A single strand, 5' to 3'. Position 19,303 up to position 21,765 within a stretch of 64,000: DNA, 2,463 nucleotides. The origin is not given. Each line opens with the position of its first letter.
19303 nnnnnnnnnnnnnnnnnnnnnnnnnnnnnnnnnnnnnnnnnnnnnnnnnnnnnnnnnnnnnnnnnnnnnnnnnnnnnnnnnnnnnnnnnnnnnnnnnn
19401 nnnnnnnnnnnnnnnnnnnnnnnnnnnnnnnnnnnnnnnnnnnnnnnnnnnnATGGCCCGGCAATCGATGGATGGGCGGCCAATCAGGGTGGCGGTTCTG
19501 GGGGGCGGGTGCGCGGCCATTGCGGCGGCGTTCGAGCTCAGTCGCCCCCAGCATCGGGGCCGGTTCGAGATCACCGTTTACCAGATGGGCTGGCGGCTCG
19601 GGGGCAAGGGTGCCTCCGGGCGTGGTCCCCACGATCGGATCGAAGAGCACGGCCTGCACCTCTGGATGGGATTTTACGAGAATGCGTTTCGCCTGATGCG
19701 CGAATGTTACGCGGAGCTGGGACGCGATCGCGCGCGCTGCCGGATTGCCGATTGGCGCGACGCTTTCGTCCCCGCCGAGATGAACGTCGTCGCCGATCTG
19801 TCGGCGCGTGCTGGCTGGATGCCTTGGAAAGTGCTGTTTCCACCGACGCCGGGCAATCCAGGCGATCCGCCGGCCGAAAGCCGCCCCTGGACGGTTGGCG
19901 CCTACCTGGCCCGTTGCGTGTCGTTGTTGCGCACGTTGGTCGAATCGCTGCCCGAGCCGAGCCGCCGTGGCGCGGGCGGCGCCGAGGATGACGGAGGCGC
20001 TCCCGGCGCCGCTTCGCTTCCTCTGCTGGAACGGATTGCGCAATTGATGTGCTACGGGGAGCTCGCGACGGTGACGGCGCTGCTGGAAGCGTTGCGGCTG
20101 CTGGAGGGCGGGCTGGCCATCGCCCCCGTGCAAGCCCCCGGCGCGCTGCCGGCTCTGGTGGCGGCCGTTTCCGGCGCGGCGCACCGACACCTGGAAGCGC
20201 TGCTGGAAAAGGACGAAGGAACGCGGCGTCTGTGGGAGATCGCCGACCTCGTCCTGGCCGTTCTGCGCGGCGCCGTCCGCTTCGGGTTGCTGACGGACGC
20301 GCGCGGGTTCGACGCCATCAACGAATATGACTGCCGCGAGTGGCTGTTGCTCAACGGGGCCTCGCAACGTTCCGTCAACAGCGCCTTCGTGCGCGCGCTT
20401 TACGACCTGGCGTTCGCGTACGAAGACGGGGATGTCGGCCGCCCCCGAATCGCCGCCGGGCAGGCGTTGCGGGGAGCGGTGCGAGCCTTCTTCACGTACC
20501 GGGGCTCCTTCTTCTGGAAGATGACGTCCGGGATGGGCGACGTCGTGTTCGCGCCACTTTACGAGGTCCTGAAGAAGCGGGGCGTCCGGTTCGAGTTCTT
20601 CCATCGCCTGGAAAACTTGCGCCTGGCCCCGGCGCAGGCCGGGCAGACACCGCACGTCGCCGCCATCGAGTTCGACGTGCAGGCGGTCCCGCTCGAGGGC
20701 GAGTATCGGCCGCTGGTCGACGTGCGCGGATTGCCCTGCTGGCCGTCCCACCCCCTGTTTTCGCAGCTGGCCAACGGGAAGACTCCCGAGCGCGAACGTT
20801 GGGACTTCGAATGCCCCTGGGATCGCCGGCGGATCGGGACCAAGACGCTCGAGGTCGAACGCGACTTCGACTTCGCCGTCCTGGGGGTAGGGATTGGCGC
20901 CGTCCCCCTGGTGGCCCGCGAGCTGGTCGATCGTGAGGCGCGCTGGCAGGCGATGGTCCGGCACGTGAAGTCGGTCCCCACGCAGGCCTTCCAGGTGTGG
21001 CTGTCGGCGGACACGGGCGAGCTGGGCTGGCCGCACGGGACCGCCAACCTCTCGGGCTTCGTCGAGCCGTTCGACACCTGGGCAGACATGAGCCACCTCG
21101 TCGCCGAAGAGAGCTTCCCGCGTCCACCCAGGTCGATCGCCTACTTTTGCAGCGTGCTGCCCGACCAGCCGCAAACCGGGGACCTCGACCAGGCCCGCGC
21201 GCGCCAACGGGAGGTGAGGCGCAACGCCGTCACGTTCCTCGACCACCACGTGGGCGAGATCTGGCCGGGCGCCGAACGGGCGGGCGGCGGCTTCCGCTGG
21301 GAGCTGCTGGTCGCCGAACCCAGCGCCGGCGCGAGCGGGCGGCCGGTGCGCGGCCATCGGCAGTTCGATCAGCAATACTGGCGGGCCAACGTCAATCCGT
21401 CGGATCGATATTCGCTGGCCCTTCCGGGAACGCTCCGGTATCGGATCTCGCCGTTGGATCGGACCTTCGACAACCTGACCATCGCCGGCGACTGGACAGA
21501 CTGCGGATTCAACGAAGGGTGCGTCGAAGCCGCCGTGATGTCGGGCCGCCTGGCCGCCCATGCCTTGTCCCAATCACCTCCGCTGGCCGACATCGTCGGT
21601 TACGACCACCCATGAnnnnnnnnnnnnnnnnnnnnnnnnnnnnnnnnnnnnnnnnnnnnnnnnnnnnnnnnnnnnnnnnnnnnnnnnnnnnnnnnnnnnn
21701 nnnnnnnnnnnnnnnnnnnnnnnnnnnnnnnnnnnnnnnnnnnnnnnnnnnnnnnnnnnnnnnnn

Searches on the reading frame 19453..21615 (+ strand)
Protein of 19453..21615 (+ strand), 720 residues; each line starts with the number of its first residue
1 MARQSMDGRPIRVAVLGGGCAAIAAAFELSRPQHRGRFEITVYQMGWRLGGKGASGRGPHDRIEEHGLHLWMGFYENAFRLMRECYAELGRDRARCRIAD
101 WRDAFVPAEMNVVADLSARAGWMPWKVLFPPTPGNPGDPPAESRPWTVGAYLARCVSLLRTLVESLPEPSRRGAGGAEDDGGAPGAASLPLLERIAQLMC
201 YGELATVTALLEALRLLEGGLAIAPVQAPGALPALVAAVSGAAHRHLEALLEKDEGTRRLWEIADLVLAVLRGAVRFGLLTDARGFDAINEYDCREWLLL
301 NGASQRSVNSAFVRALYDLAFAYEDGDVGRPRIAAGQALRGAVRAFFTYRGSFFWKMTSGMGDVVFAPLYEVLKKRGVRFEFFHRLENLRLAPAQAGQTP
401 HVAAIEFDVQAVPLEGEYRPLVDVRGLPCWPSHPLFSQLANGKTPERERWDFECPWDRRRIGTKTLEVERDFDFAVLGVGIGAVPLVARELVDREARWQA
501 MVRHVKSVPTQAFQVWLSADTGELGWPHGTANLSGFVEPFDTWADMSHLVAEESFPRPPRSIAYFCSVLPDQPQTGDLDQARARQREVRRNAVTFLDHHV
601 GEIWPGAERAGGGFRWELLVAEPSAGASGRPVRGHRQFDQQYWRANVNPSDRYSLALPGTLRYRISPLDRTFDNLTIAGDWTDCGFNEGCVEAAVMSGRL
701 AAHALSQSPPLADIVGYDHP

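Call 3: search_protein_families(library=pfam, proteins=[window:19453-21615:+], max_evalue=1)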
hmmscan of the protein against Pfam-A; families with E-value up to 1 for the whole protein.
window:19453-21615:+ (720 aa): 5 families
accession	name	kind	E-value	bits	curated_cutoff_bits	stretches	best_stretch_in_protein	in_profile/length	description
PF01593.30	Amino_oxidase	-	2.7e-09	37.3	19.8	2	637-704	374-441/443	Flavin containing amine oxidoreductase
PF13450.12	NAD_binding_8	-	7.8e-09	36.1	21.9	1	15-84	1-67/68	NAD(P)-binding Rossmann-like domain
PF01266.30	DAO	-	0.00062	19.8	27.9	1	12-93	1-74/353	FAD dependent oxidoreductase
PF06100.17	MCRA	-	0.26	10.5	23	1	364-408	207-250/495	MCRA family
PF07992.20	Pyr_redox_2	-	0.3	10.9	26.1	1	12-43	2-29/291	Pyridine nucleotide-disulphide oxidoreductase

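Call 4: search_protein_families(library=ncbifam, proteins=[window:19453-21615:+], max_evalue=1)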
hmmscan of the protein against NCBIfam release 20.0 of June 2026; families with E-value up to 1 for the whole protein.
window:19453-21615:+ (720 aa): 9 families
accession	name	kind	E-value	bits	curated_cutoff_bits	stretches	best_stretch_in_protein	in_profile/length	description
TIGR03467.1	HpnE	equivalog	1e-15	58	283.05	2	13-127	1-106/430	hydroxysqualene dehydroxylase HpnE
TIGR02732.1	zeta_caro_desat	equivalog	1.9e-07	30.4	622.15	1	12-86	1-71/474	9,9'-di-cis-zeta-carotene desaturase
TIGR02731.1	phytoene_desat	equivalog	0.00023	20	569.4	1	12-85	1-70/453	15-cis-phytoene desaturase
NF008841.0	PRK11883.1-1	equivalog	0.034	13.1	517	1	11-52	4-44/453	protoporphyrinogen oxidase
NF009410.0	PRK12771.1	subfamily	0.041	12.4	516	1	12-51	140-175/566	NAD(P)-binding protein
TIGR00562.1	proto_IX_ox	equivalog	0.17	10.4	97.85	1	12-52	4-42/470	protoporphyrinogen oxidase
NF045663.1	diclust_near_Sec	equivalog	0.21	9.6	530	1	8-52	104-144/759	pyridine nucleotide-disulfide oxidoreductase/dicluster-binding protein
NF005560.0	PRK07233.1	equivalog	0.28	9.9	252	1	12-84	2-69/435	hypothetical protein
NF008845.0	PRK11883.1-5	equivalog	0.29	9.4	560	1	12-52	6-48/468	protoporphyrinogen oxidase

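Call 15: find_related_loci(query=window:19453-21615:+, collection=genome_contigs, flank=10000)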
Query window:19453-21615:+ (720 aa) in genome_contigs; peptide patterns used: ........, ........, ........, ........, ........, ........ (x = any residue, [..] = any of these).
447 stretches matched a pattern; 429 encode a relative of the query (tblastn E <= 1e-3); the best 80 are kept; 80 distinct loci.
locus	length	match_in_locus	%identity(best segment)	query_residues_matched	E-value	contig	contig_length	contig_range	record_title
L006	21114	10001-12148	63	9-720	0e+0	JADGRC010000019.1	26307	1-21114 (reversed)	MAG: Proteobacteria bacterium isolate Chersky_194 k127_807256, whole genome shotgun sequence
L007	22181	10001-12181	61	2-720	0e+0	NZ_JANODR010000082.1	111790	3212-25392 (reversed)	MAG: Archangium sp. isolate VAR_17_metabat_108 VAR_17_k141_2556116, whole genome shotgun sequence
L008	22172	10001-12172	62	3-720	0e+0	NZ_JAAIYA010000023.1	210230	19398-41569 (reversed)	Pyxidicoccus caerfyrddinensis strain CA032A NODE_23_length_210230_cov_23.3222, whole genome shotgun sequence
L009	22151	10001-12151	61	9-720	0e+0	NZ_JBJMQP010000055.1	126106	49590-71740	MAG: Hyalangium sp. isolate H3_16_all_fractions_metab_25_68_0 k255_1992720, whole genome shotgun sequence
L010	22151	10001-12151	60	9-720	0e+0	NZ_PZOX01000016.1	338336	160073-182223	Vitiosangium sp. GDMCC 1.1324 contig16, whole genome shotgun sequence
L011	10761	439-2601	59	1-720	0e+0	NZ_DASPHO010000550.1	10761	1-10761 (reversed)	MAG: Hyalangium sp. isolate SMAG_U11958 k141_2788478, whole genome shotgun sequence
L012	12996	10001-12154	61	10-720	0e+0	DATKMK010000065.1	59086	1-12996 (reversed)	MAG TPA_asm: Candidatus Binatia bacterium isolate SMAG_U14709 k141_1310350, whole genome shotgun sequence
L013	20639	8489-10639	60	9-720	0e+0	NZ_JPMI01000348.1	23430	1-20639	Archangium violaceum Cb vi76 contig00401, whole genome shotgun sequence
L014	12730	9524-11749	62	9-720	0e+0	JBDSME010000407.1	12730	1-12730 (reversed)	MAG: Polyangia bacterium isolate cluster1_bin.386 k127_13653729, whole genome shotgun sequence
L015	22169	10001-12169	58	7-720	0e+0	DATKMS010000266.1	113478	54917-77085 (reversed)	MAG TPA_asm: Candidatus Margulisiibacteriota bacterium isolate SMAG_U14717 k141_1286806, whole genome shotgun sequence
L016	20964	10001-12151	61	9-720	0e+0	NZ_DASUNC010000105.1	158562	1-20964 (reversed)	MAG: Archangium sp. isolate SMAG_U1589 k141_1215764, whole genome shotgun sequence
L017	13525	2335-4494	60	7-720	0e+0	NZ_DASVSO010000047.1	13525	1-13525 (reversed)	MAG: Archangium sp. isolate SMAG_U3264 k141_3252, whole genome shotgun sequence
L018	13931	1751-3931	59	9-720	0e+0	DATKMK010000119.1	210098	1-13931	MAG TPA_asm: Candidatus Binatia bacterium isolate SMAG_U14709 k141_3422009, whole genome shotgun sequence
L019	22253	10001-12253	58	9-720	0e+0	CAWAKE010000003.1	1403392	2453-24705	MAG: uncultured delta proteobacterium isolate MFD02416.bin.1.126 genome assembly, contig: contig_52086, whole genome sho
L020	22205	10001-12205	57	3-720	0e+0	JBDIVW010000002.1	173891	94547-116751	MAG: Nitrospiraceae bacterium isolate Bin_25 NODE_61_length_173891_cov_13.355120, whole genome shotgun sequence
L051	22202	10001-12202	55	9-720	0e+0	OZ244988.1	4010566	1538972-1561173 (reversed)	MAG: Nitrospirales bacterium isolate 63d563d7-3fc6-4bc7-bcd0-84e7f51cac12 genome assembly, chromosome: 1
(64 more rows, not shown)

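Call 68: search_protein_families(library=pfam, proteins=[L051:14231-16732:+, L051:17601-18671:+, L051:19084-22188:-, L051:9092-9841:+, L051:7571-9067:+, L051:5967-7334:+, L051:4696-5505:-, L051:3511-4302:-, L051:2008-3312:-, L051:12250-13005:+], max_evalue=0.001)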
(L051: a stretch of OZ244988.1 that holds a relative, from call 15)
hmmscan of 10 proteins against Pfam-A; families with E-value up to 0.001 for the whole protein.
L051:14231-16732:+ (833 aa): 1 family
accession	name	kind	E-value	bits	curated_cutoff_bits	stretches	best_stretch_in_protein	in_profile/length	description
PF06314.16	ADC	-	1.2e-07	32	29.8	1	124-153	86-115/238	Acetoacetate decarboxylase (ADC)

L051:17601-18671:+ (356 aa): 3 families
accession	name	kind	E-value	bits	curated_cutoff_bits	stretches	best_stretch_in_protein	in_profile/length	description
PF03435.24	Sacchrp_dh_NADP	-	8.3e-09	36.3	25.1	1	6-123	2-128/129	Saccharopine dehydrogenase NADP binding domain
PF13460.12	NAD_binding_10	-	8.5e-06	26.2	27.2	1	9-95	1-91/184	NAD(P)H-binding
PF01370.27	Epimerase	-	0.00033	20.6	20.9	1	6-78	2-74/240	NAD dependent epimerase/dehydratase family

L051:19084-22188:- (1034 aa): 6 families
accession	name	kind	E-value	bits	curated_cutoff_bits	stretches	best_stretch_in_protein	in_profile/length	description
PF13191.12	AAA_16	-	2.7e-21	77.2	32.6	1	191-378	1-166/167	AAA ATPase domain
PF00211.25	Guanylate_cyc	-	1.1e-15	58.2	21.9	1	1-171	11-181/183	Adenylate and Guanylate cyclase catalytic domain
PF17874.7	TPR_MalT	-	1.3e-08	35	45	1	832-1009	15-190/336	MalT-like TPR region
PF13424.12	TPR_12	-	4.6e-07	30.4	30.1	1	901-971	6-76/77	Tetratricopeptide repeat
PF13401.12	AAA_22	-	3e-06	28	27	1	214-377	5-120/130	AAA domain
PF05729.18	NACHT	-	0.0002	21.7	26.7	0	348-419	85-166/167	NACHT domain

L051:9092-9841:+ (249 aa): 0 families

L051:7571-9067:+ (498 aa): 11 families
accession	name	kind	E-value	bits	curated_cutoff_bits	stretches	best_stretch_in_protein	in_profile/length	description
PF01494.25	FAD_binding_3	-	1e-24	87.9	22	1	5-334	3-336/349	FAD binding domain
PF01266.30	DAO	-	1.6e-08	35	27.9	1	5-35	1-31/353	FAD dependent oxidoreductase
PF04820.20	Trp_halogenase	-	3.5e-08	33.2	21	1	97-352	150-384/458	Tryptophan halogenase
PF13450.12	NAD_binding_8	-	1.3e-06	29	21.9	1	8-35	1-28/68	NAD(P)-binding Rossmann-like domain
PF12831.13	FAD_oxidored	-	1.3e-06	28.4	27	1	5-167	1-151/416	FAD dependent oxidoreductase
PF00890.30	FAD_binding_2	-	3.7e-05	23.6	20.4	1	5-35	1-31/414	FAD binding domain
PF07992.20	Pyr_redox_2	-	4.4e-05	23.5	26.1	1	4-39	1-37/291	Pyridine nucleotide-disulphide oxidoreductase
PF22578.2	GGR_cat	-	4.9e-05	23.6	27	1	206-247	30-70/88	Geranylgeranyl reductase catalytic domain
PF05834.18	Lycopene_cycl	-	9.2e-05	22.1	23.4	1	5-38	1-39/380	Lycopene cyclase protein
PF03486.20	HI0933_like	-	0.00014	21.8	50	1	5-41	2-38/244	HI0933-like protein Rossmann domain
PF13738.12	Pyr_redox_3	-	0.00047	19.9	30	1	7-35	1-30/305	Pyridine nucleotide-disulphide oxidoreductase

L051:5967-7334:+ (455 aa): 1 family
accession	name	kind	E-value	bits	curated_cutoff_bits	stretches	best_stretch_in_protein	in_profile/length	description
PF03349.22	Toluene_X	-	2.8e-34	118.7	29.7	1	36-386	19-368/421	Outer membrane protein transport protein (OMPP1/FadL/TodX)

L051:4696-5505:- (269 aa): 3 families
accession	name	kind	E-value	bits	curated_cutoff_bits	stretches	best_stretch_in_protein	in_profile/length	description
PF00027.35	cNMP_binding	-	5.2e-25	87.7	27.5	1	80-166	2-88/89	Cyclic nucleotide-binding domain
PF13545.12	HTH_Crp_2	-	2.5e-11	43.8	27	1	200-265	2-62/70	Crp-like helix-turn-helix domain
PF00325.26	Crp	-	4e-05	23.7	21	1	229-255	6-32/32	Bacterial regulatory proteins, crp family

L051:3511-4302:- (263 aa): 3 families
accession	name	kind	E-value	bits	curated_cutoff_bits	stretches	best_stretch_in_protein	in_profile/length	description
PF12706.13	Lactamase_B_2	-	4.9e-14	52.8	27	1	48-222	25-192/200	Beta-lactamase superfamily domain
PF02112.21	PDEase_II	-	4.8e-11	42.8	23.7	1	51-218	80-280/340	cAMP phosphodiesterases class-II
PF00753.33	Lactamase_B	-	1.5e-07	32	22.7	1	33-180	16-161/196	Metallo-beta-lactamase superfamily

L051:2008-3312:- (434 aa): 4 families
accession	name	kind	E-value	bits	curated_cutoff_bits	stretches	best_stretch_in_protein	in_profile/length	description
PF02518.31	HATPase_c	-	3.9e-24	85.7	26.4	1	315-422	2-110/111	Histidine kinase-, DNA gyrase B-, and HSP90-like ATPase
PF13185.12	GAF_2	-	7e-17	62.4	28.6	1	36-176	2-136/136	GAF domain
PF01590.32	GAF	-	7.5e-14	52.8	22.4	1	38-175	2-133/133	GAF domain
PF13492.12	GAF_3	-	2.9e-10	41.1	27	1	37-177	1-129/129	GAF domain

L051:12250-13005:+ (251 aa): 0 families
